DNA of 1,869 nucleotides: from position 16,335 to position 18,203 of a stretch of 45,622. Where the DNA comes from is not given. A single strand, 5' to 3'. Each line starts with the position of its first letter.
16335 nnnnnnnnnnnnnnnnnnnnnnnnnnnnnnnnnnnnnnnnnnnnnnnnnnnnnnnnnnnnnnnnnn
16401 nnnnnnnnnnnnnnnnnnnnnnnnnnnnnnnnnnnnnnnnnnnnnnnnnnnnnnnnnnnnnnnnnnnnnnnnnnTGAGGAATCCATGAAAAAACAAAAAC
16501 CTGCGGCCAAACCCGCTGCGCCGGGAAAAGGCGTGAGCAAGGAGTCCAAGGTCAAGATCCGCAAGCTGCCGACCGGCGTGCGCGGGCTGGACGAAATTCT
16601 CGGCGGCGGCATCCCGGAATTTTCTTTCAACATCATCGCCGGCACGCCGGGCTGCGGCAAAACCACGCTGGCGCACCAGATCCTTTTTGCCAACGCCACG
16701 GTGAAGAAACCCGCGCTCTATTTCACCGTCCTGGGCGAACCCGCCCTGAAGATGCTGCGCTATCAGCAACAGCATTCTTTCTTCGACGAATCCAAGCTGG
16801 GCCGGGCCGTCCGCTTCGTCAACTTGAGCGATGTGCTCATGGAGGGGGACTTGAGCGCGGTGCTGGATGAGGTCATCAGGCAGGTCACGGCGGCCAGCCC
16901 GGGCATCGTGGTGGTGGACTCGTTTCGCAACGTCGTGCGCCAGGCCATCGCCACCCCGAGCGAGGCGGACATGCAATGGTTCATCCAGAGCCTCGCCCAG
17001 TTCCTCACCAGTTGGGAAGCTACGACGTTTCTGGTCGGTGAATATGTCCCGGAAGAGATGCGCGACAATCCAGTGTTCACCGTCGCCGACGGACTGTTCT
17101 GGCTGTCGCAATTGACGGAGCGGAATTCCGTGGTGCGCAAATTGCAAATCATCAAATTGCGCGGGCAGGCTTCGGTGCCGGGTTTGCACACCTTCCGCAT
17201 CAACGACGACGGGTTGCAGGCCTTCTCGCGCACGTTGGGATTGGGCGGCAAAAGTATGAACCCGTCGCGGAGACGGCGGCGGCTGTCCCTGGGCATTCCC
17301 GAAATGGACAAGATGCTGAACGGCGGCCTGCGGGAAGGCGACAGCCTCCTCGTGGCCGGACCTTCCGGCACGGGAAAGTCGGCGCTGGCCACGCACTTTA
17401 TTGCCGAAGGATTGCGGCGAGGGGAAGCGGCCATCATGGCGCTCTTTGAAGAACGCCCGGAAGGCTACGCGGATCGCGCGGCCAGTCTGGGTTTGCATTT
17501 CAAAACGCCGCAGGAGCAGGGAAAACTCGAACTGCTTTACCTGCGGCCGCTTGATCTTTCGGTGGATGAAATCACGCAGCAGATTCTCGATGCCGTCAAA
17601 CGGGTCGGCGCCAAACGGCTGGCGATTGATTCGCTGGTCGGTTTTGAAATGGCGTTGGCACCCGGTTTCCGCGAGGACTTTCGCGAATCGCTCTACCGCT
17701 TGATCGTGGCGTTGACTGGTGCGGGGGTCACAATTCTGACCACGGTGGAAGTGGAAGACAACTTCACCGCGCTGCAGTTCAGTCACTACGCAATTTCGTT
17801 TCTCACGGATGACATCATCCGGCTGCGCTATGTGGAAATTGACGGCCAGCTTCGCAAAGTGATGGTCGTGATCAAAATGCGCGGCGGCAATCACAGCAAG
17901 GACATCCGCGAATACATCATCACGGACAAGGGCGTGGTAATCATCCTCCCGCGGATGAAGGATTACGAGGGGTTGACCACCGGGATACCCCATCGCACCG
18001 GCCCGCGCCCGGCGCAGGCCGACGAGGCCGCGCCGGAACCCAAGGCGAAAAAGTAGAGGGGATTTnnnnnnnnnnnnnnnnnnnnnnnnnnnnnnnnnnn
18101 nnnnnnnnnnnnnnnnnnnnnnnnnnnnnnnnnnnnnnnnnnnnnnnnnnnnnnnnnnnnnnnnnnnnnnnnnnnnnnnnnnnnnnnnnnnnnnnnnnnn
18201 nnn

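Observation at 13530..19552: Candidate ~10-gene operon joining CBM48, DUF2934, DUF5069 and unknown small proteins to a KaiC-like ATPase, a sensor-less kinase and a receiver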

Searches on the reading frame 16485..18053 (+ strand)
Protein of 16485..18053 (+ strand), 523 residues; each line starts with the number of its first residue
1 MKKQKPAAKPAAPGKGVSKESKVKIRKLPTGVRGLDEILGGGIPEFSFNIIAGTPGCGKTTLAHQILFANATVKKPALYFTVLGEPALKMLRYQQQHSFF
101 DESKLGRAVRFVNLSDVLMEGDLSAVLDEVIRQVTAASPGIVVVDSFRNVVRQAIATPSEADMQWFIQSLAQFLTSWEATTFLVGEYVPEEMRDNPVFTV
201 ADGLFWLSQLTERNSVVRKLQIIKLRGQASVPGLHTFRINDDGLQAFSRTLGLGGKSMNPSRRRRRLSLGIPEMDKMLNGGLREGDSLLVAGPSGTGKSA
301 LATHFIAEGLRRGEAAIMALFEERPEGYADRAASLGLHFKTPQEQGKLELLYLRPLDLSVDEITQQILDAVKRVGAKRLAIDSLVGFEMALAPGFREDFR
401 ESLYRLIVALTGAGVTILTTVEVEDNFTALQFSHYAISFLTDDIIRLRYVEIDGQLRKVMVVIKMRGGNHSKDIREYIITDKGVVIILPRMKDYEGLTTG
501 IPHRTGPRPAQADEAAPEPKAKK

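Call 3: search_protein_families(library=pfam, proteins=[window:16485-18053:+], max_evalue=0.01)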
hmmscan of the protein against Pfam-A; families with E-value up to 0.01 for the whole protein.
window:16485-18053:+ (523 aa): 35 families (the best 25 are shown)
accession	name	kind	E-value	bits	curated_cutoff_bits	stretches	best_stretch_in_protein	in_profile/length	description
PF06745.19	ATPase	-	2.7e-67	226.9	26.6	2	269-487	3-227/231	KaiC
PF13481.12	AAA_25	-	2.7e-19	70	27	2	22-184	9-187/195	AAA domain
PF03796.21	DnaB_C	-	6.2e-10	39.3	27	1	28-80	2-54/255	DnaB-like helicase C terminal domain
PF13401.12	AAA_22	-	7.8e-08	33.1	27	1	50-154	9-97/130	AAA domain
PF00004.35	AAA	-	9.3e-08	33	21.2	1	51-170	3-88/131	ATPase family associated with various cellular activities (AAA)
PF13191.12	AAA_16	-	1.1e-07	32.9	32.6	1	284-324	21-63/167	AAA ATPase domain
PF20720.3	nSTAND3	-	2.5e-07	30.9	27.2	1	48-72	19-43/155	Novel STAND NTPase 3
PF01637.24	ATPase_2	-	8.5e-07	29.4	33.2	1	47-151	21-123/225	ATPase domain predominantly from Archaea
PF13238.12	AAA_18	-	1.4e-06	29.2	29.4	1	50-150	2-83/128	AAA domain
PF07728.20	AAA_5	-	5e-06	27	22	0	50-131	3-76/139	AAA domain (dynein-related subfamily)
PF05729.18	NACHT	-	5.6e-06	26.7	26.7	1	50-80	4-34/167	NACHT domain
PF05625.17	PAXNEB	-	7.4e-06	25.7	28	1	267-328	19-81/366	PAXNEB protein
PF13173.12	AAA_14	-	9.1e-06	26.1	27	0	49-187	5-115/129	AAA domain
PF08423.17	Rad51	-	1.4e-05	24.9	22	1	24-67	4-47/244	Rad51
PF24883.2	NPHP3_N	-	2.2e-05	25.2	24.8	0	50-67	26-43/164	Nephrocystin 3, N-terminal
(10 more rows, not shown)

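Call 7: find_related_loci(query=window:16485-18053:+, collection=genome_contigs, flank=10000)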
Query window:16485-18053:+ (523 aa) in genome_contigs; peptide patterns used: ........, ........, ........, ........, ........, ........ (x = any residue, [..] = any of these).
204 stretches matched a pattern; 144 encode a relative of the query (tblastn E <= 1e-3); the best 80 are kept; 80 distinct loci.
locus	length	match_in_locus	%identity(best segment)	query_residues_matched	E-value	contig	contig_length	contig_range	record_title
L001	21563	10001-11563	86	1-521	0e+0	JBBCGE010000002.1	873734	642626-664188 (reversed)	MAG: Limisphaerales bacterium isolate bin.6 s10955.ctg010977l, whole genome shotgun sequence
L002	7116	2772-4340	85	1-523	0e+0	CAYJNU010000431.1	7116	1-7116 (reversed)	MAG TPA_asm: uncultured Verrucomicrobiota bacterium isolate ERP124720_co1_187 genome assembly, contig: NODE_11773_length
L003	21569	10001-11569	82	1-523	0e+0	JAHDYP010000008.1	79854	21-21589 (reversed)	MAG: Verrucomicrobia bacterium isolate VER2 NODE_848_length_79854_cov_6.327260, whole genome shotgun sequence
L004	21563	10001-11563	83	1-521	0e+0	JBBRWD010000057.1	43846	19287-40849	MAG: Limisphaerales bacterium isolate La4_concoct.005 La4_concoct.005_K_1326804_L_43846_cov_49.0000, whole genome shotgu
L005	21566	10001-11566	83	1-523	0e+0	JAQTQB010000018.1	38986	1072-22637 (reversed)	MAG: Verrucomicrobiales bacterium isolate STB_13 NODE_2168_length_38986_cov_10.366273_Sandtown_B, whole genome shotgun s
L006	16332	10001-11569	81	1-523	0e+0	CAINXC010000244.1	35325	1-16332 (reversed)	MAG: uncultured Verrucomicrobia bacterium isolate Umea_bin-08071 genome assembly, contig: bin-08071:244/840, whole genom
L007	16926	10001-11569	80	1-523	0e+0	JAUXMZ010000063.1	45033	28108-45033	MAG: Burkholderiales bacterium isolate C1_concoct.bin.24 C1_k141_111001, whole genome shotgun sequence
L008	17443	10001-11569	79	1-523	0e+0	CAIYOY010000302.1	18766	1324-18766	MAG: uncultured Verrucomicrobiales bacterium isolate Umea3_bin-0111 genome assembly, contig: bin-0111:302/427, whole gen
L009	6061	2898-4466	79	1-523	0e+0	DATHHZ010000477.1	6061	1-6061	MAG TPA_asm: Burkholderiales bacterium isolate SMAG_U12513 k141_73560, whole genome shotgun sequence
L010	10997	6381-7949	79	1-523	0e+0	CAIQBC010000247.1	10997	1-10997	MAG: uncultured Opitutae bacterium isolate Kiruna2_bin-4455 genome assembly, contig: bin-4455:247/323, whole genome shot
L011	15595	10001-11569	78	1-523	0e+0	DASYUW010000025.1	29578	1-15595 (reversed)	MAG TPA_asm: Burkholderiales bacterium isolate SMAG_U4605 k141_929037, whole genome shotgun sequence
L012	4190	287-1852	78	1-523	0e+0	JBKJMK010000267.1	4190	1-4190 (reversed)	MAG: Usitatibacteraceae bacterium isolate ant_bin.326 k117_3064799, whole genome shotgun sequence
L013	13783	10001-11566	78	1-523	0e+0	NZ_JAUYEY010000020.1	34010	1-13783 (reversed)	MAG: Polaromonas sp. isolate C21_concoct.bin.69 C21_k141_345105, whole genome shotgun sequence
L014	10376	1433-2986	77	1-523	0e+0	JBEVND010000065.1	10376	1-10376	MAG: Rariglobus sp. isolate T4R4BO_autometa_bin_0006 T4R4BO_autometa_bin_0006_k133_2171113, whole genome shotgun sequenc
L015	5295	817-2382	77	1-523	0e+0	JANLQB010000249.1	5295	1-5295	MAG: Verrucomicrobiota bacterium isolate OTE_38_metabat_259 OTE_38_k141_557001, whole genome shotgun sequence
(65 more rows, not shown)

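Call 11: search_protein_families(library=ncbifam, proteins=[window:16485-18053:+], max_evalue=0.01)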
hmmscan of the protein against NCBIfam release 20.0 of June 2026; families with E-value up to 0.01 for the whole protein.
window:16485-18053:+ (523 aa): 35 families (the best 25 are shown)
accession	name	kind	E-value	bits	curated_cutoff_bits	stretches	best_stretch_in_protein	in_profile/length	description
NF006799.0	PRK09302.1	equivalog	5.6e-74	249.5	408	1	20-508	5-492/515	circadian clock protein KaiC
TIGR02655.1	circ_KaiC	equivalog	1.4e-48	165.8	546.25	1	27-505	2-479/484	circadian clock protein KaiC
TIGR03880.1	KaiC_arch_3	hypoth_equivalog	1.1e-47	162.4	249.45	2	270-486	1-217/224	KaiC domain-containing protein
TIGR03877.1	thermo_KaiC_1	hypoth_equivalog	2.5e-42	145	307.25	2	265-487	2-233/238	KaiC domain-containing protein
TIGR03881.1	KaiC_arch_4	hypoth_equivalog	1.4e-40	139.4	247.8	2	265-486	1-228/231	KaiC domain-containing protein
NF052589.1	ArlH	equivalog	2.8e-21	76.3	215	2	268-486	3-223/229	archaellum protein ArlH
NF004723.0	PRK06067.1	subfamily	4.9e-21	75.3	194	2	263-472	12-219/243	flagellar accessory protein FlaH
TIGR00416.1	sms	equivalog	4e-17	62.1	403.05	2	17-185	65-219/454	DNA repair protein RadA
TIGR03600.1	phage_DnaB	exception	4.5e-14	52.3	498.65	2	23-81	172-230/421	phage replicative helicase, DnaB family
NF003301.0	PRK04301.1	equivalog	2e-11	43.6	259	1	20-67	75-122/316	DNA repair and recombination protein RadA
TIGR02236.1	recomb_radA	equivalog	3.7e-10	39.7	361.15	1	20-66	70-116/311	DNA repair and recombination protein RadA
TIGR03878.1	thermo_KaiC_2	hypoth_equivalog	5.4e-10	39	232.2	2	41-185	31-173/259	KaiC domain-containing protein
TIGR02237.1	recomb_radB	equivalog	6.1e-09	36.1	172.4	1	35-159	1-118/210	DNA repair and recombination protein RadB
TIGR00665.1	DnaB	equivalog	5.7e-08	32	385.25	1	20-79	170-229/435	replicative DNA helicase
NF006861.0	PRK09361.1-1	equivalog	1.3e-07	31.4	278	1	26-84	3-61/235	DNA repair and recombination protein RadB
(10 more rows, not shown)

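Call 12: search_solved_structures(query=window:16485-18053:+, max_evalue=1e-10)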
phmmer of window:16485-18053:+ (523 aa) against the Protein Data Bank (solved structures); distinct sequences matched with E-value up to 1e-10: 44.
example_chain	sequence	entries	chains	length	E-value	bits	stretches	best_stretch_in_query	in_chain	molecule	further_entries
8zn5_B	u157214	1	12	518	2e-55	191.8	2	263-505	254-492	KaiC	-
8jon_A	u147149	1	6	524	3.9e-55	190.8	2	218-504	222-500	Circadian clock oscillator protein KaiC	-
8zn6_F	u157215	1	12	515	1.9e-54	188.6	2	218-504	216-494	KaiC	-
8zn7_D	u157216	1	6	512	2.9e-54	187.9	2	218-505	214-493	KaiC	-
7dy1_A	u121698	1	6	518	1.6e-51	179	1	18-505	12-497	Circadian clock protein kinase KaiC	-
4o0m_A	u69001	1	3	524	1.6e-51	178.9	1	18-505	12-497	Circadian clock protein kinase KaiC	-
5jwq_A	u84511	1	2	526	6.4e-51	177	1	18-505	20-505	Circadian clock protein kinase KaiC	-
7dyk_A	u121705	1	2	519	3e-50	174.7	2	218-504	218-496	Circadian clock protein kinase KaiC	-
3k0e_A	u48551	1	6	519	3.7e-50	174.4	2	218-504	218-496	Circadian clock protein kinase KaiC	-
1u9i_A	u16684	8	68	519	4.5e-50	174.2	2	218-504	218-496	KaiC | Circadian clock protein kinase kaiC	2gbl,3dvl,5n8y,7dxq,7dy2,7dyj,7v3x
3k0f_A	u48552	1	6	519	4.5e-50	174.2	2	218-504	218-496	Circadian clock protein kinase KaiC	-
3jzm_A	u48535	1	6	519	4.5e-50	174.2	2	218-504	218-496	Circadian clock protein kinase kaiC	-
1tf7_A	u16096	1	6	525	4.8e-50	174.1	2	218-504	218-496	KaiC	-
4ijm_A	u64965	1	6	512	5.6e-50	173.8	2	218-504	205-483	Circadian clock protein kinase KaiC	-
7dyi_A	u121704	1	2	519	6.2e-50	173.7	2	218-504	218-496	Circadian clock protein kinase KaiC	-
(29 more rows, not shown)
